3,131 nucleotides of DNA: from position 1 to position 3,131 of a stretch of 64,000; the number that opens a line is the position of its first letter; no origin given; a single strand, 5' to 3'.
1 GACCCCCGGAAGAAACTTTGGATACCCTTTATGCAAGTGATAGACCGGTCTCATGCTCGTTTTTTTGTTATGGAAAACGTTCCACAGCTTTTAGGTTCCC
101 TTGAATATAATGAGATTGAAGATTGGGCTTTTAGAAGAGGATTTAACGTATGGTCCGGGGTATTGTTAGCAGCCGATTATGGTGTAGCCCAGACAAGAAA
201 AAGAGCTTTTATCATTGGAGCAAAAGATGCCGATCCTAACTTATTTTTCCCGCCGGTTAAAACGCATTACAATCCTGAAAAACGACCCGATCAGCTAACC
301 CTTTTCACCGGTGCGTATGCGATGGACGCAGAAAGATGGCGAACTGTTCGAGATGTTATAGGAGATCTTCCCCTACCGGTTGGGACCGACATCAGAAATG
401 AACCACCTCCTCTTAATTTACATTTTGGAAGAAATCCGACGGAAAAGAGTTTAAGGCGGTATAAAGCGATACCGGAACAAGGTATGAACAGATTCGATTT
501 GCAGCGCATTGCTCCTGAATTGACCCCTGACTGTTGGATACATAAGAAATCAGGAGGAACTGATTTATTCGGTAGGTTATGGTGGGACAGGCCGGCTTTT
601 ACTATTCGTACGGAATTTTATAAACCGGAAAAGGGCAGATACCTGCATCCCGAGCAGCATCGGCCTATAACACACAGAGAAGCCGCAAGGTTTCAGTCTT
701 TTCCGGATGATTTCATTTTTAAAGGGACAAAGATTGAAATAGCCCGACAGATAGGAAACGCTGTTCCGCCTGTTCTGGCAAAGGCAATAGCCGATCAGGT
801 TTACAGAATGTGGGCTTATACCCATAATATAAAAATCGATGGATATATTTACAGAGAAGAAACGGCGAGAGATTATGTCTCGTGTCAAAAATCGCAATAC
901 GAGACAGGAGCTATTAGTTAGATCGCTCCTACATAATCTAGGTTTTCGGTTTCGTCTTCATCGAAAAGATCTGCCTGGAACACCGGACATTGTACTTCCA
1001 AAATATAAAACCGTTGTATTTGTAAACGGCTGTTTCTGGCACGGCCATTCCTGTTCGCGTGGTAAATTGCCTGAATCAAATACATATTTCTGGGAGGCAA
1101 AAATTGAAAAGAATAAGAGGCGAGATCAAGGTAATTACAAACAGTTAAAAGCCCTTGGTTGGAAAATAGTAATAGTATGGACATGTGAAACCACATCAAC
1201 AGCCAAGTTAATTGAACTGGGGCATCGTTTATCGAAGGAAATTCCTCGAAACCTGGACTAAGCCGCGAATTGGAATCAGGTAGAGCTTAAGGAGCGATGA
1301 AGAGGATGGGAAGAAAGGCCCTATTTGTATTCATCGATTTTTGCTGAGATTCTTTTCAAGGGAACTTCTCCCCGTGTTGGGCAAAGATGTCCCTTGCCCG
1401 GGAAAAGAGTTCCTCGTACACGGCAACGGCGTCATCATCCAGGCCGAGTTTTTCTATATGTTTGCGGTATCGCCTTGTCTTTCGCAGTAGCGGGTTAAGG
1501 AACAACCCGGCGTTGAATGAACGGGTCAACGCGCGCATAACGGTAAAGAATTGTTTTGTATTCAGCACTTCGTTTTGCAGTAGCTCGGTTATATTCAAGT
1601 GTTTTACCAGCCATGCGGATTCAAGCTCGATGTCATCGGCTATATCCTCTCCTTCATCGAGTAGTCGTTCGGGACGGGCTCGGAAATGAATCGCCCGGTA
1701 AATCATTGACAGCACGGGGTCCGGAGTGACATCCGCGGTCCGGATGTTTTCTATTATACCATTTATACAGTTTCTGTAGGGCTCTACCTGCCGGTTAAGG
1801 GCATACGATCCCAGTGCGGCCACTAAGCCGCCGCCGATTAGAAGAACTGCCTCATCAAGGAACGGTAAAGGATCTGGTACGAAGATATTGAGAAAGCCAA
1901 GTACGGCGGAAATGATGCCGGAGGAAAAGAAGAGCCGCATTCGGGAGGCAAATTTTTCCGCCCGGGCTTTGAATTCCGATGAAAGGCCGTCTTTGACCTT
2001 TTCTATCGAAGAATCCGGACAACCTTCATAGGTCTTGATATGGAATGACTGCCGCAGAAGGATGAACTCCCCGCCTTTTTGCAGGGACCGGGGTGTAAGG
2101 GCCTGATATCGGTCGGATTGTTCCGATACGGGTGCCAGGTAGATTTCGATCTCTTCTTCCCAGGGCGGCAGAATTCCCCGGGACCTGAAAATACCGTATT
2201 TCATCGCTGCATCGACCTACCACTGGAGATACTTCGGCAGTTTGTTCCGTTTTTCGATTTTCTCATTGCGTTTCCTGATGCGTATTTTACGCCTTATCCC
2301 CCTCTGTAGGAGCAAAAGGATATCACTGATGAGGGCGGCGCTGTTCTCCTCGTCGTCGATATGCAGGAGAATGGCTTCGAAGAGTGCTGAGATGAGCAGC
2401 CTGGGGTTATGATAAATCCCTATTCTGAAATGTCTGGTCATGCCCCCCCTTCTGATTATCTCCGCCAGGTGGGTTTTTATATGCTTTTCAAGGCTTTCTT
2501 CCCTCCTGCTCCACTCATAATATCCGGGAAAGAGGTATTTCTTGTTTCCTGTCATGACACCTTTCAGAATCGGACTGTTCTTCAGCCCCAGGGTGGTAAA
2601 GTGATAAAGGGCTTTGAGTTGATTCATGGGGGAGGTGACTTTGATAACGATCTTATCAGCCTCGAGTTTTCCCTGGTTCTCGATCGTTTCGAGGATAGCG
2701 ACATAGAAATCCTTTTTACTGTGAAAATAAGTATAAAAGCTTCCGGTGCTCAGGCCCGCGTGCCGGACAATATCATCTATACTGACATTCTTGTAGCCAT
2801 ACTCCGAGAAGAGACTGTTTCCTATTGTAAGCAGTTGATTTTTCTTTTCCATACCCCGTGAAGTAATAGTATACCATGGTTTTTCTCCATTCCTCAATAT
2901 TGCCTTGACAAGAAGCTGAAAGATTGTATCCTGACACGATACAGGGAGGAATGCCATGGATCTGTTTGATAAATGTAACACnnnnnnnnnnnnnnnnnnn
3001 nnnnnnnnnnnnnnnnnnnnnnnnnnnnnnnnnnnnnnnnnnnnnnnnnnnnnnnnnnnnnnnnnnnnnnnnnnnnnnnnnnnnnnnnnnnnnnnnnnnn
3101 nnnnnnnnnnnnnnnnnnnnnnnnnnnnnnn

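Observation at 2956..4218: Sulfonolipid-type (cysteate acyltransferase, SulA/CapB-like) enzyme in an apparently non-Bacteroidota genome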

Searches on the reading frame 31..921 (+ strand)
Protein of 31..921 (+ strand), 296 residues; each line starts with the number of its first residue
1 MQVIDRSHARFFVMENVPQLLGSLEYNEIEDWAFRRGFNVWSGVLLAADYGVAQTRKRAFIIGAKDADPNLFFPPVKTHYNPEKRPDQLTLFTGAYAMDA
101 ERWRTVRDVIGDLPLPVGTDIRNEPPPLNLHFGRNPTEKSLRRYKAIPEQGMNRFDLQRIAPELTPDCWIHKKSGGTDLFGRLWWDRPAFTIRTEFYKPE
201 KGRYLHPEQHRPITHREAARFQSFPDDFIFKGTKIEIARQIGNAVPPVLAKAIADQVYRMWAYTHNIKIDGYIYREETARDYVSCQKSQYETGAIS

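Call 10: search_protein_families(library=pfam, proteins=[window:31-921:+], max_evalue=0.00001)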
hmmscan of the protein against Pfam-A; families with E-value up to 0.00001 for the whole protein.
window:31-921:+ (296 aa): 1 family
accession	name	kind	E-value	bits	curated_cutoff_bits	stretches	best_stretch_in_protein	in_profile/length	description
PF00145.23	DNA_methylase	-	5.7e-30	105.3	22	1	3-258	97-323/324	C-5 cytosine-specific DNA methylase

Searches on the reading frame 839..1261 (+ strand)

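Call 10: search_protein_families(library=pfam, proteins=[window:839-1261:+], max_evalue=0.00001)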
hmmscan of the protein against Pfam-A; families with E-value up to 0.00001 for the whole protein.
window:839-1261:+ (140 aa): 1 family
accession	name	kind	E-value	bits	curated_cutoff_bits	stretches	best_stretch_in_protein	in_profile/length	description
PF03852.21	Vsr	-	3.2e-33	113.9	27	1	1-74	1-74/74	DNA mismatch endonuclease Vsr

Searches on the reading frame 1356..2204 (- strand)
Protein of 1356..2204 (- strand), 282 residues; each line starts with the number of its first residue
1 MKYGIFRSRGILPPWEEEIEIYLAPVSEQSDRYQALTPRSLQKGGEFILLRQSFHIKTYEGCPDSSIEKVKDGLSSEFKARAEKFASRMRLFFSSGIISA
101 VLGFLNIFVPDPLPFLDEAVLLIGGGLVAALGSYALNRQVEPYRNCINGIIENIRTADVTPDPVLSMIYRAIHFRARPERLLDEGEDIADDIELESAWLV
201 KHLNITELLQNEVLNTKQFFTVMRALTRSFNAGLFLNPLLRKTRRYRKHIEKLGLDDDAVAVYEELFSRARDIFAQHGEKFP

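Call 10: search_protein_families(library=pfam, proteins=[window:1356-2204:-], max_evalue=0.00001)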
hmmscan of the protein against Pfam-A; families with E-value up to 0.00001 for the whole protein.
window:1356-2204:- (282 aa): 0 families

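Call 44: search_protein_families(library=pfam, proteins=[window:1356-2204:-], max_evalue=0.001)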
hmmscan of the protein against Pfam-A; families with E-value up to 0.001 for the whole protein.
window:1356-2204:- (282 aa): 1 family
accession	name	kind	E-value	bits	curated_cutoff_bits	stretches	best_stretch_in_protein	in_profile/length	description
PF19611.4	DUF6116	-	0.00072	19.9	27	0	98-125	13-40/50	Family of unknown function (DUF6116)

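Call 94: search_protein_families(library=ncbifam, proteins=[window:1356-2204:-], max_evalue=1e-10)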
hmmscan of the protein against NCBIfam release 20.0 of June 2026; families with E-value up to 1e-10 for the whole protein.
window:1356-2204:- (282 aa): 0 families

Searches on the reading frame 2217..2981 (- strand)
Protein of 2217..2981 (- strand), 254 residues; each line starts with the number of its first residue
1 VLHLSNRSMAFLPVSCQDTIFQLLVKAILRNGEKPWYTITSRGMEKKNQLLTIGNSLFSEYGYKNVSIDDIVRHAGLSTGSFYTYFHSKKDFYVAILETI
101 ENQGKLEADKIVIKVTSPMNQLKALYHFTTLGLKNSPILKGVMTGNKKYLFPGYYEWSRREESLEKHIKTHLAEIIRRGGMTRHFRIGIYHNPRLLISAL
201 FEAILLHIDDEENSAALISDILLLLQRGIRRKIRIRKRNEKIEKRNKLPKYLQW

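Call 10: search_protein_families(library=pfam, proteins=[window:2217-2981:-], max_evalue=0.00001)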
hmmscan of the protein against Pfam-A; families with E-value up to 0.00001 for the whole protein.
window:2217-2981:- (254 aa): 1 family
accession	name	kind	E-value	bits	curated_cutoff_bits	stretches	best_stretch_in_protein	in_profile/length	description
PF00440.29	TetR_N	-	1.9e-12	47.2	24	1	56-96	7-47/47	Bacterial regulatory proteins, tetR family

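Call 94: search_protein_families(library=ncbifam, proteins=[window:2217-2852:-], max_evalue=1e-10)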
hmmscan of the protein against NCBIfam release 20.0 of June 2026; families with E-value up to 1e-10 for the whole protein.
window:2217-2852:- (211 aa): 1 family
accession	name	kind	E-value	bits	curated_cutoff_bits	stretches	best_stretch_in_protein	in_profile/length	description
NF051457.1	acryl_TF_AcuR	equivalog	2.3e-12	46.6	247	1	2-104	17-120/204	acrylate utilization transcriptional regulator AcuR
